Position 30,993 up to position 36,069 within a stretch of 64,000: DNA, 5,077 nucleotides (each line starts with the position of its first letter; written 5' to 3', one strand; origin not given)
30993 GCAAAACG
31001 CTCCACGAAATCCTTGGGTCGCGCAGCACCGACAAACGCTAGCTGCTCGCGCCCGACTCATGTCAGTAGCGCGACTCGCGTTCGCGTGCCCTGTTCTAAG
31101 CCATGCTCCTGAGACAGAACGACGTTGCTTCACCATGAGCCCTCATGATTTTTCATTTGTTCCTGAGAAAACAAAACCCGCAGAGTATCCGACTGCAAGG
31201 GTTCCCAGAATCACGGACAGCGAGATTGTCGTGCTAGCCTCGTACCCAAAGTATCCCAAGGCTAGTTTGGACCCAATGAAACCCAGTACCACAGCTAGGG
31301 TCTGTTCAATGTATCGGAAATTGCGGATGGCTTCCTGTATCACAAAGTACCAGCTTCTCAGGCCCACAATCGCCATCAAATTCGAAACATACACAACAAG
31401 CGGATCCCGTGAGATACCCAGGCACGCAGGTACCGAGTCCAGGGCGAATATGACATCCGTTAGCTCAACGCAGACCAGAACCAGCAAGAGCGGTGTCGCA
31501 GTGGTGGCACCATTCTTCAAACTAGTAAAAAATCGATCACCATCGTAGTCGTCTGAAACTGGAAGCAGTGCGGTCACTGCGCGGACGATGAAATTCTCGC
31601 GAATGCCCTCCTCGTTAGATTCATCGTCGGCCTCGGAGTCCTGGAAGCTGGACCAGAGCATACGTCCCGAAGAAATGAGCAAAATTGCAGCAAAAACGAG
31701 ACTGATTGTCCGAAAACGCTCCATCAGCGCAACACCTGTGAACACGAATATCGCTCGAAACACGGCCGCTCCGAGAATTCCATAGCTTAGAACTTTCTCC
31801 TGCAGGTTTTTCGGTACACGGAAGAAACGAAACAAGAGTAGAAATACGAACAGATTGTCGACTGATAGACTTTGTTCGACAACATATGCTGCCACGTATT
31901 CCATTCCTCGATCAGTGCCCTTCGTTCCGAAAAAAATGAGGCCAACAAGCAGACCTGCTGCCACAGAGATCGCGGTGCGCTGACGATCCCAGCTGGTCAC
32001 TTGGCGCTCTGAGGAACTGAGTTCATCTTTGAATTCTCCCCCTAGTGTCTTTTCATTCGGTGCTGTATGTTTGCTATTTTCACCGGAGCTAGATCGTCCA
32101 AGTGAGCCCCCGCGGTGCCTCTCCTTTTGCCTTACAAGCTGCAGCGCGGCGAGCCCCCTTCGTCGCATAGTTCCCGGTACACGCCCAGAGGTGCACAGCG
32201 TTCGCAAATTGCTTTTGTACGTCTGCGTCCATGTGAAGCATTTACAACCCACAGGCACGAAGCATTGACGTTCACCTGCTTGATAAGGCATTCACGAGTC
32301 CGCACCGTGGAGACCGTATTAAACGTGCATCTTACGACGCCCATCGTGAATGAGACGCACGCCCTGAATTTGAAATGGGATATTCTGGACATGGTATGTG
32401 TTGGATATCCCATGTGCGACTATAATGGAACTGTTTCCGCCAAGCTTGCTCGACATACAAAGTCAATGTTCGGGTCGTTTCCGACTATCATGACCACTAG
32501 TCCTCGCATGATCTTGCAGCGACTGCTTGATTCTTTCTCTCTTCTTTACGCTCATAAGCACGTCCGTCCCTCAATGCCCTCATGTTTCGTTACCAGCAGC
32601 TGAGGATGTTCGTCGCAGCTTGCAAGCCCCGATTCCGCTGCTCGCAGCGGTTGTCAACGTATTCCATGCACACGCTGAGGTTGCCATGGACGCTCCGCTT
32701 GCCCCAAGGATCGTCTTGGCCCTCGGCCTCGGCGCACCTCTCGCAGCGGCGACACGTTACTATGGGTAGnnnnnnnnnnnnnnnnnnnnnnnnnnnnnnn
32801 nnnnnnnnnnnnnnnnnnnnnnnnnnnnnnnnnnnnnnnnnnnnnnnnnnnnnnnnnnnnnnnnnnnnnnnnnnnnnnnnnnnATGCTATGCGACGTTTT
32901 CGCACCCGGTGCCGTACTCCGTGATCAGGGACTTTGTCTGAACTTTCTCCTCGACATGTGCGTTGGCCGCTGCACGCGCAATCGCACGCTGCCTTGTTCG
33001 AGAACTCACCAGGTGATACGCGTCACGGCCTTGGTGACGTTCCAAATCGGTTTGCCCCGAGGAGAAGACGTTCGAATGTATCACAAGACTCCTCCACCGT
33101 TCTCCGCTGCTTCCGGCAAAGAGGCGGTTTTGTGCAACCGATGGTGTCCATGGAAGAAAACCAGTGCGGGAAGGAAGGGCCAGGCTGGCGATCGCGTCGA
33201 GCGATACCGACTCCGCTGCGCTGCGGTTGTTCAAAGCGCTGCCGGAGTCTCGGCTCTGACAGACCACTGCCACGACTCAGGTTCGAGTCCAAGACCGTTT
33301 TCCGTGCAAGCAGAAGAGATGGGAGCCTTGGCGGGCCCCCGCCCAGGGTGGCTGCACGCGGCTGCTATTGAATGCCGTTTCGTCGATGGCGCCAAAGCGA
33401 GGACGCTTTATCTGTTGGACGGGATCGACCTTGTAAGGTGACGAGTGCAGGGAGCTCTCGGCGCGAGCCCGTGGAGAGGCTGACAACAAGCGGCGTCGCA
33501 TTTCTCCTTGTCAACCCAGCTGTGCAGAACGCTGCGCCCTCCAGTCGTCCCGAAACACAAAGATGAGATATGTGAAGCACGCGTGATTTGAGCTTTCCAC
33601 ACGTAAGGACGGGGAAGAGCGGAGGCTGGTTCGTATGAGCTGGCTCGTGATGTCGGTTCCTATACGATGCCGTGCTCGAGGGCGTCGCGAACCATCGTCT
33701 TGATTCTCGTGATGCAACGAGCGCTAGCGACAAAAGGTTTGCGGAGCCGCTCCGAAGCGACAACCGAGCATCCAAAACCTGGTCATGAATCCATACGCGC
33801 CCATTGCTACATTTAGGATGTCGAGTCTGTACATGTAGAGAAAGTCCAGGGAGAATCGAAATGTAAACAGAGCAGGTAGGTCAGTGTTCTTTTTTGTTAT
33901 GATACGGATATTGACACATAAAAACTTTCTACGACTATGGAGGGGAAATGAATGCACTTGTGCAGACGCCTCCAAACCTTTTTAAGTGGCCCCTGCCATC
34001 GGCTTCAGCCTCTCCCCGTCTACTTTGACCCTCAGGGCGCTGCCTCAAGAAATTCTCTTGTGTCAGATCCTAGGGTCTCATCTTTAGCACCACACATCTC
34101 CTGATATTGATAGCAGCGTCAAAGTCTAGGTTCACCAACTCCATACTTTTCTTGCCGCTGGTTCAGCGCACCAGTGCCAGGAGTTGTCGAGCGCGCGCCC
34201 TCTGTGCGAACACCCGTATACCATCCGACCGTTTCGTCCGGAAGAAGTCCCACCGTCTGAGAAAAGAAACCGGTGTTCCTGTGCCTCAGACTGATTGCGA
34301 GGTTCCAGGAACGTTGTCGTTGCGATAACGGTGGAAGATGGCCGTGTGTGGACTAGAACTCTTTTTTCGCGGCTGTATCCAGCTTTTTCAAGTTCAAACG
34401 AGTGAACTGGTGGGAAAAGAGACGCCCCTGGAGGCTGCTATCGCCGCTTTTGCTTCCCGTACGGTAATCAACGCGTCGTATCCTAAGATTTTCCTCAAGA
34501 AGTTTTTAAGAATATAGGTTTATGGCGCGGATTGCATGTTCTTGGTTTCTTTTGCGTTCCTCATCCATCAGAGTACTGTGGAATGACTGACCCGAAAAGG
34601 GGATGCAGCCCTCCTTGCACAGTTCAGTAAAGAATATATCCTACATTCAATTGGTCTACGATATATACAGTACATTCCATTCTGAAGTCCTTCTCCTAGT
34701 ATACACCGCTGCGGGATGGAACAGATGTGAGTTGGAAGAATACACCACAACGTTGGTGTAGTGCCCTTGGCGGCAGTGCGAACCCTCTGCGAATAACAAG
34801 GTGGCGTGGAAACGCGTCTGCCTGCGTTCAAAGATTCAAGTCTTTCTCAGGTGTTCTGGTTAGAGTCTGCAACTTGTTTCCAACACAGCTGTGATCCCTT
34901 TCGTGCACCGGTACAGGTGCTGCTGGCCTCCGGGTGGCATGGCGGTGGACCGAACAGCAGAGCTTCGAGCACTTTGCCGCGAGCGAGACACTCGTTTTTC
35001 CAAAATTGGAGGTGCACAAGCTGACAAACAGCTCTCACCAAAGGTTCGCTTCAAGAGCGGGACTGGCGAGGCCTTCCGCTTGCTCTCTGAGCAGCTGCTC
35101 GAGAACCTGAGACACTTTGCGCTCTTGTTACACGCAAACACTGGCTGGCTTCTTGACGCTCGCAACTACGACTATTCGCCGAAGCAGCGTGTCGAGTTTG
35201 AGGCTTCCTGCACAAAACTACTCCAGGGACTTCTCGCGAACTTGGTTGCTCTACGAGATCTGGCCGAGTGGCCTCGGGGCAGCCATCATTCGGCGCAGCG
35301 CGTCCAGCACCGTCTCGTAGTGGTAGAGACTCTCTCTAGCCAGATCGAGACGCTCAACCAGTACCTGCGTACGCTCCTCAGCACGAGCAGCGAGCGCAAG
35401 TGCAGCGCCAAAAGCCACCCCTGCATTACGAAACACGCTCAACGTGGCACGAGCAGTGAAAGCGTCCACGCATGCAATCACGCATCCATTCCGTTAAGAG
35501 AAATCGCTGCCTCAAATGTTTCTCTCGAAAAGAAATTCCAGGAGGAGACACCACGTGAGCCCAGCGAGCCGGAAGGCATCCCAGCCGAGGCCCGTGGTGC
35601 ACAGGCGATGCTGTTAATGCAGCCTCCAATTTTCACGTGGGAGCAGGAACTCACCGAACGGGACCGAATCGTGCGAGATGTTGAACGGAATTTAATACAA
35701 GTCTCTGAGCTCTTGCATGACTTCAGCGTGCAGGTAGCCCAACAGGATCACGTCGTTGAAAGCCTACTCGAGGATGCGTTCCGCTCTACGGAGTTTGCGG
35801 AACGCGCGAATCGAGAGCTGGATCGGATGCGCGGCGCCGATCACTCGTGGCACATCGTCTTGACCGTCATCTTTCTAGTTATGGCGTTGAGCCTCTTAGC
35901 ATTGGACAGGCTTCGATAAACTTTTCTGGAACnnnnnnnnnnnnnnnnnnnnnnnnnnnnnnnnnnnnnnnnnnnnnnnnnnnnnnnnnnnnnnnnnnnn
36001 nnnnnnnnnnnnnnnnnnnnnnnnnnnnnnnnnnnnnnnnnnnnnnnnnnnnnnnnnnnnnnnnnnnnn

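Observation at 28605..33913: Near-identical 1.5 kb direct duplication (period 3807 bp) bracketing the TerC gene and a small ORF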

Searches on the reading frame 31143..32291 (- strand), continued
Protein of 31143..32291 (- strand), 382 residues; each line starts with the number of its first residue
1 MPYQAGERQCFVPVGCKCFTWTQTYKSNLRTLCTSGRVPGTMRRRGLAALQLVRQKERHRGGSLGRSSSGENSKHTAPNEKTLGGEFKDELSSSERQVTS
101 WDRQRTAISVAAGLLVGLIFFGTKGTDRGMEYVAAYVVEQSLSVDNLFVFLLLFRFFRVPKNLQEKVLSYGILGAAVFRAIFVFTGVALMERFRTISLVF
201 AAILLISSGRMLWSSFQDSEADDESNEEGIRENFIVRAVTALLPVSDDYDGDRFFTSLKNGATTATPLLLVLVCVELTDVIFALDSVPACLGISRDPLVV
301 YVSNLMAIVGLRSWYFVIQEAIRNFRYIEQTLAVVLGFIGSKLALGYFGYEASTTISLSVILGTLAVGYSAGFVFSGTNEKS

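Call 23: find_encoding_contigs(protein=P0037, flank=10000, max_places=3)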
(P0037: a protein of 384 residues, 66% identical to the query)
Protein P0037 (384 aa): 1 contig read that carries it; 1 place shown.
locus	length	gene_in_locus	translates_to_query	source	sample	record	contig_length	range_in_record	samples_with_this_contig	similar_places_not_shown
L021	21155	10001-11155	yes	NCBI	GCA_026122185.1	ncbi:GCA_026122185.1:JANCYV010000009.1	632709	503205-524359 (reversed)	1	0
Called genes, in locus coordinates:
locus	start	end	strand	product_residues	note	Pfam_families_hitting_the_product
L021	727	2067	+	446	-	PF00085:Thioredoxin, PF13098:Thioredoxin_2 (weak), PF22562:UBA_7, PF00627:UBA, PF00789:UBX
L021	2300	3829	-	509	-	PF00817:IMS, PF21704:POLH-Rev1_HhH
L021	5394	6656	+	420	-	PF00899:ThiF, PF08825:E2_bind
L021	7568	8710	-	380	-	PF05991:NYN_YacP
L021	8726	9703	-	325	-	-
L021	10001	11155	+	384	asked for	PF03741:TerC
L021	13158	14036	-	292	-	PF04116:FA_hydroxylase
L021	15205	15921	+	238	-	PF10032:Pho88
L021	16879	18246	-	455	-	-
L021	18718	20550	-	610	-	PF01336:tRNA_anti-codon, PF00152:tRNA-synt_2, PF01409:tRNA-synt_2d (faint)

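Call 24: find_encoding_contigs(protein=P0039, flank=10000, max_places=3)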
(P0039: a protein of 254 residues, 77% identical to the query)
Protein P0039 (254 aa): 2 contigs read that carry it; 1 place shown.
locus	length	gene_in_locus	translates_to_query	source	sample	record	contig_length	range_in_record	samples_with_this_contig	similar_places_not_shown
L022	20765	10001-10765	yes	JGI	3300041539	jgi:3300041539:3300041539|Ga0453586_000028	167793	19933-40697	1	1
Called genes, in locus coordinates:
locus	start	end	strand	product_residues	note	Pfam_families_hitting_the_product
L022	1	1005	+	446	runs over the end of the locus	PF00085:Thioredoxin, PF00578:AhpC-TSA (weak), PF13098:Thioredoxin_2 (weak), PF13905:Thioredoxin_8 (weak), PF00627:UBA, PF22562:UBA_7, PF00789:UBX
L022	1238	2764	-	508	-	PF00817:IMS, PF21704:POLH-Rev1_HhH, PF11799:IMS_C (weak)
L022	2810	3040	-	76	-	-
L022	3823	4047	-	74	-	-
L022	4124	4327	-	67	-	-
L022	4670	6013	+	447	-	PF00899:ThiF, PF08825:E2_bind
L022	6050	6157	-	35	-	-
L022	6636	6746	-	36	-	-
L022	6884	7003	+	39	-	-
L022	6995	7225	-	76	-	-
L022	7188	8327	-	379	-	PF05991:NYN_YacP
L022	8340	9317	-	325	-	-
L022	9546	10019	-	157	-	-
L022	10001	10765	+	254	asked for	PF03741:TerC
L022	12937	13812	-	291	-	PF04116:FA_hydroxylase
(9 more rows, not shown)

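Call 25: find_encoding_contigs(protein=P0040, flank=10000, max_places=3)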
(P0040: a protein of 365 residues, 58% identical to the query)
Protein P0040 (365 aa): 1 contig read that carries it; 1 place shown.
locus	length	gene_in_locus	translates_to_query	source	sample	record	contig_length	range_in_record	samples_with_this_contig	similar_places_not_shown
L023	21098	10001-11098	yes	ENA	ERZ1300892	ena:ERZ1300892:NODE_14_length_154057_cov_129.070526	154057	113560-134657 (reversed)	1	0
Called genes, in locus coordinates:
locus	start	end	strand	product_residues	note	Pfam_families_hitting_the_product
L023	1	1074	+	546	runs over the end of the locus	PF22099:MRS2-like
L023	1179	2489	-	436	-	PF00109:ketoacyl-synt, PF02801:Ketoacyl-synt_C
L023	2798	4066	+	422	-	PF00085:Thioredoxin, PF22562:UBA_7, PF00789:UBX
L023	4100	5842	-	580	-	PF00817:IMS, PF21704:POLH-Rev1_HhH, PF11799:IMS_C (weak), PF22562:UBA_7 (faint)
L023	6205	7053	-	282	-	PF10032:Pho88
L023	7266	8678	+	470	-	PF00899:ThiF, PF08825:E2_bind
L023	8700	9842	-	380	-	-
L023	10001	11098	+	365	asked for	PF03741:TerC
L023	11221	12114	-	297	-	PF04116:FA_hydroxylase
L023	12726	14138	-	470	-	PF04339:FemAB_like, PF13480:Acetyltransf_6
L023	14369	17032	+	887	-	PF00632:HECT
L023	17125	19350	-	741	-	PF00158:Sigma54_activat (faint), PF01078:Mg_chelatase, PF07728:AAA_5 (faint), PF00493:MCM (weak), PF17863:AAA_lid_2, PF26791:AAPxQ, PF00092:VWA (weak), PF13519:VWA_2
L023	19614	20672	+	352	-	PF00348:polyprenyl_synt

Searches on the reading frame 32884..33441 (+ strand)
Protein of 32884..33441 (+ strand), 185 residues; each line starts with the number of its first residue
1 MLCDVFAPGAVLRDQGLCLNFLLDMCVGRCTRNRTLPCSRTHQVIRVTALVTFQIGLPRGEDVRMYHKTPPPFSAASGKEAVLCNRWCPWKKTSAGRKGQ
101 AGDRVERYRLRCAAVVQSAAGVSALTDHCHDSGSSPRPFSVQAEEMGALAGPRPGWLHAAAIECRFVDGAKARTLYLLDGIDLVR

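Call 22: find_encoding_contigs(protein=window:32884-33441:+, flank=6000, max_places=10)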
Protein window:32884-33441:+ (185 aa): 10 contigs read that carry it; 10 places shown.
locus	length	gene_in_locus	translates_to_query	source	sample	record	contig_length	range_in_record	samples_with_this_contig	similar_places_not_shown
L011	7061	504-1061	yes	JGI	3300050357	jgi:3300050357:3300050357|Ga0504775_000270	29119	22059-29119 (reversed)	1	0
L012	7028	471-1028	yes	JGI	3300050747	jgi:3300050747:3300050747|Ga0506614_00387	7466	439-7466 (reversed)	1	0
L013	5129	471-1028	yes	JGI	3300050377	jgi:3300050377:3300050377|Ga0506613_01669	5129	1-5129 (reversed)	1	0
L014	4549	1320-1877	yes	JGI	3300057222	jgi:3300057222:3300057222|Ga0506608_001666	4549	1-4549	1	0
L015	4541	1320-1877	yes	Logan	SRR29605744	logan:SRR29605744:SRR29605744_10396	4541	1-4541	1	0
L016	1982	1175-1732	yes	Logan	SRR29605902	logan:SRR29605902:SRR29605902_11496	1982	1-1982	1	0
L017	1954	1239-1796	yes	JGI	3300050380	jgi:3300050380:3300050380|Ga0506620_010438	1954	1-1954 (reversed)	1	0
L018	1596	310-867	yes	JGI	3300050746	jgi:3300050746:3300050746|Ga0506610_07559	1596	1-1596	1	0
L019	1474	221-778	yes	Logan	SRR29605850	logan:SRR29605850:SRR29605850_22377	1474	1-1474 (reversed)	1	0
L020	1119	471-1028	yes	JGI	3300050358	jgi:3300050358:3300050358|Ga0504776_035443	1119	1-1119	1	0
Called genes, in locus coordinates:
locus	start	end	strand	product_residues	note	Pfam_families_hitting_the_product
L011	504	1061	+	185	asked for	-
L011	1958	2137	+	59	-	-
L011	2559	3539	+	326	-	-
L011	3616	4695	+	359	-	PF05991:NYN_YacP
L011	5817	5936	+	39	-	-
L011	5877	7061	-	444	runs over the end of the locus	PF00899:ThiF, PF08825:E2_bind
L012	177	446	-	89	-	-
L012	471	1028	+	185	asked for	-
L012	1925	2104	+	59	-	-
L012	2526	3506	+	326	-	-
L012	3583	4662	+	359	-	PF05991:NYN_YacP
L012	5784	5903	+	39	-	-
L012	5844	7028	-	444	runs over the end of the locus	PF00899:ThiF, PF08825:E2_bind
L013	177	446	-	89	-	-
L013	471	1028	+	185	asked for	-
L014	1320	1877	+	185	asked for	-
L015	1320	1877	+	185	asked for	-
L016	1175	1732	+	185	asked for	-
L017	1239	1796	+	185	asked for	-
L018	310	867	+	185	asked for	-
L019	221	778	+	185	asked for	-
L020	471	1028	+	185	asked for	-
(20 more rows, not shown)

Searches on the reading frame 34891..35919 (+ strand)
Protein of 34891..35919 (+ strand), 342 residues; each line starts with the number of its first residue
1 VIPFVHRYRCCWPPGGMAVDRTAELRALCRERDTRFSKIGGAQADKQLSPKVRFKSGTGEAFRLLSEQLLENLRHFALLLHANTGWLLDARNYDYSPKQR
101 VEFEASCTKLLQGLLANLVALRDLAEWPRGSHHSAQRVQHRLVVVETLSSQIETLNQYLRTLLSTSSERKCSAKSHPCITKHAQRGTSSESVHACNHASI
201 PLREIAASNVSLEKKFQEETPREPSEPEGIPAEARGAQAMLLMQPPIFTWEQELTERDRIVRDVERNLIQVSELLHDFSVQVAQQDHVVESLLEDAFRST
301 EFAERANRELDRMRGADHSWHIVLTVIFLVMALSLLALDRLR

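Call 11: search_protein_families(library=pfam, proteins=[window:34891-35919:+], max_evalue=0.01)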
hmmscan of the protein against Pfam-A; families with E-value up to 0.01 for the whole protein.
window:34891-35919:+ (342 aa): 1 family
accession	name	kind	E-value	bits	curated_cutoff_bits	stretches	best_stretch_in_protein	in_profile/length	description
PF18921.5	Cyanophycin_syn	-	0.0004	20.8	27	1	146-219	11-82/115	Cyanophycin synthase-like N-terminal domain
